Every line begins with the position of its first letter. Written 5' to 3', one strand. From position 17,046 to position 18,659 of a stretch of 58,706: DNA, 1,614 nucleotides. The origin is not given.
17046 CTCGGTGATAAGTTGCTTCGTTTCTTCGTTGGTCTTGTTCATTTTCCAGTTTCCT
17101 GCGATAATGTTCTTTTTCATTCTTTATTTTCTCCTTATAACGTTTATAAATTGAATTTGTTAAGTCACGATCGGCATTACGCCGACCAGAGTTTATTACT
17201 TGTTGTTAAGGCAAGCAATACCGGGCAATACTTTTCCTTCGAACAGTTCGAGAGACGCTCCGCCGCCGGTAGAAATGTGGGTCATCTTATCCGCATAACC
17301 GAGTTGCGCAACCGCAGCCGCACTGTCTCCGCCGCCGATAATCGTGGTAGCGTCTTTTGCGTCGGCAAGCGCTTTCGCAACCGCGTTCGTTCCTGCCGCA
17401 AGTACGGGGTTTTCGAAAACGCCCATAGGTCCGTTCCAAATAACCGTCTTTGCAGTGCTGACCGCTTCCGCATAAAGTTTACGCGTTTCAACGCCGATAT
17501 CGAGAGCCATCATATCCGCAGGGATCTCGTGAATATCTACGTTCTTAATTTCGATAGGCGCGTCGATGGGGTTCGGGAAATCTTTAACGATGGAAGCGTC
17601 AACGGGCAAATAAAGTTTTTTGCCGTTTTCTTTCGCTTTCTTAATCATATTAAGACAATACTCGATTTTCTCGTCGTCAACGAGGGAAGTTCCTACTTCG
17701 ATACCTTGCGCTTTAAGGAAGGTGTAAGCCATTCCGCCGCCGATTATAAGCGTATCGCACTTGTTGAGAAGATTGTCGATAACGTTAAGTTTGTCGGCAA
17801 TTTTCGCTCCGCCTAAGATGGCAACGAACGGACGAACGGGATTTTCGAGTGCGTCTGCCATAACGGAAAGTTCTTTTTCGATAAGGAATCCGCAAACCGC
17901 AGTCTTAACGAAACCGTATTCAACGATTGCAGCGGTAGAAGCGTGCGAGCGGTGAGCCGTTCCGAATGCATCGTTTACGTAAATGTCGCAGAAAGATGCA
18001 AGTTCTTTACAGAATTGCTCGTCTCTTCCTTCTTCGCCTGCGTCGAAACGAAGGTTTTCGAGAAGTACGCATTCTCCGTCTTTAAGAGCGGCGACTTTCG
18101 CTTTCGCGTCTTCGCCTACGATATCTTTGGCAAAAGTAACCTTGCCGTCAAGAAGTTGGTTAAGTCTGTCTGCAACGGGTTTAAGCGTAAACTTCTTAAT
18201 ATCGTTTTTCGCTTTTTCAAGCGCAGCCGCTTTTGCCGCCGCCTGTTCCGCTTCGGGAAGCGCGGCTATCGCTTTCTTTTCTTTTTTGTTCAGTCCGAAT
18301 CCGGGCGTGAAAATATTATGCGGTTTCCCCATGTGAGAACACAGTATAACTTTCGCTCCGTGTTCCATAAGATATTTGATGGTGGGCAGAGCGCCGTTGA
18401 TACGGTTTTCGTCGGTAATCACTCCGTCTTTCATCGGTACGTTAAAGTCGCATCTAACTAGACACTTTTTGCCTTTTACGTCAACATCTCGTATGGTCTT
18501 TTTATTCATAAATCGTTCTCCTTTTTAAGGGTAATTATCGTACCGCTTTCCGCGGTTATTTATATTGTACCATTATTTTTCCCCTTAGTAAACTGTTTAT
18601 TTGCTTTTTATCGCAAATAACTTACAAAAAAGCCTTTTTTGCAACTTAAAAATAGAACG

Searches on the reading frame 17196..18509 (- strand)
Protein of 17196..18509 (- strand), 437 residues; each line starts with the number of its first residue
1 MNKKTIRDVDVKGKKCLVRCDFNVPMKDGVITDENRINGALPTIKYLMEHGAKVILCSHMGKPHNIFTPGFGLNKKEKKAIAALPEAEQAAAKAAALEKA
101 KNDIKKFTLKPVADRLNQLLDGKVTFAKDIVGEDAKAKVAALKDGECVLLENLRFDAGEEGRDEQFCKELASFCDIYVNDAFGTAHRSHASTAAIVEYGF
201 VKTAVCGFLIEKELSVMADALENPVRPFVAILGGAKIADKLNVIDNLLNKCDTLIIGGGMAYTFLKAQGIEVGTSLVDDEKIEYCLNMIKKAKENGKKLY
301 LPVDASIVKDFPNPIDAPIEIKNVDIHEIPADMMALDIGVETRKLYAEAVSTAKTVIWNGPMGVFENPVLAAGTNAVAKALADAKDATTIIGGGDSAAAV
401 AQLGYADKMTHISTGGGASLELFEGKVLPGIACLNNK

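Call 82: search_protein_families(library=pfam, proteins=[window:17196-18509:-], max_evalue=0.00001)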
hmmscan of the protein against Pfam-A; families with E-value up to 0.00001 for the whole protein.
window:17196-18509:- (437 aa): 1 family
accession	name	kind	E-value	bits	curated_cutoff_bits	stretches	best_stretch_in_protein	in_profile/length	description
PF00162.24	PGK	-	2.2e-153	511.2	27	1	6-426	1-379/379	Phosphoglycerate kinase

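Call 83: find_homologous_proteins(query=window:17196-18509:-, max_evalue=1e-50)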
Query window:17196-18509:- (437 aa): 8000 proteins with E <= 1e-50 among 8000 candidates; the best 120 are listed.
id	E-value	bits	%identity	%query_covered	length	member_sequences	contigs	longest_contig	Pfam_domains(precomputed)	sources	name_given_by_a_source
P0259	4.6e-286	966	100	100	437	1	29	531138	PF00162.25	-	-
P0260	4.6e-286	966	100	100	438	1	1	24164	PF00162.25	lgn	-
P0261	8.9e-286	965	100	100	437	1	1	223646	PF00162.25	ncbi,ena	-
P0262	1.0e-285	965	100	100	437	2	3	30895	PF00162.25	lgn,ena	-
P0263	1.1e-285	965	100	100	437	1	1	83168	PF00162.25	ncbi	-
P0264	1.6e-285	964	100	100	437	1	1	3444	PF00162.25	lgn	-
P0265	2.8e-285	964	100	100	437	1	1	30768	PF00162.25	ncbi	-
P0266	3.4e-285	963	100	100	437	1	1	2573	PF00162.25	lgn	-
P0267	3.4e-285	963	100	100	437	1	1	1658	PF00162.25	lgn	-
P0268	4.1e-285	963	100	100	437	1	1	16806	PF00162.25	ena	-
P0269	5.9e-285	963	100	100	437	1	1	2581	PF00162.25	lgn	-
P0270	2.3e-281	951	98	100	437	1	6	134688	PF00162.25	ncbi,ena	-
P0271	3.3e-253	858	88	100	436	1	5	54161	PF00162.25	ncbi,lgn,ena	ncbi:MAG: phosphoglycerate kinase [Christensenellales bacterium]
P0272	6.9e-253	857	87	100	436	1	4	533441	PF00162.25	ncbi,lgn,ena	-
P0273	1.0e-251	853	87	100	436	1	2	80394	PF00162.25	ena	-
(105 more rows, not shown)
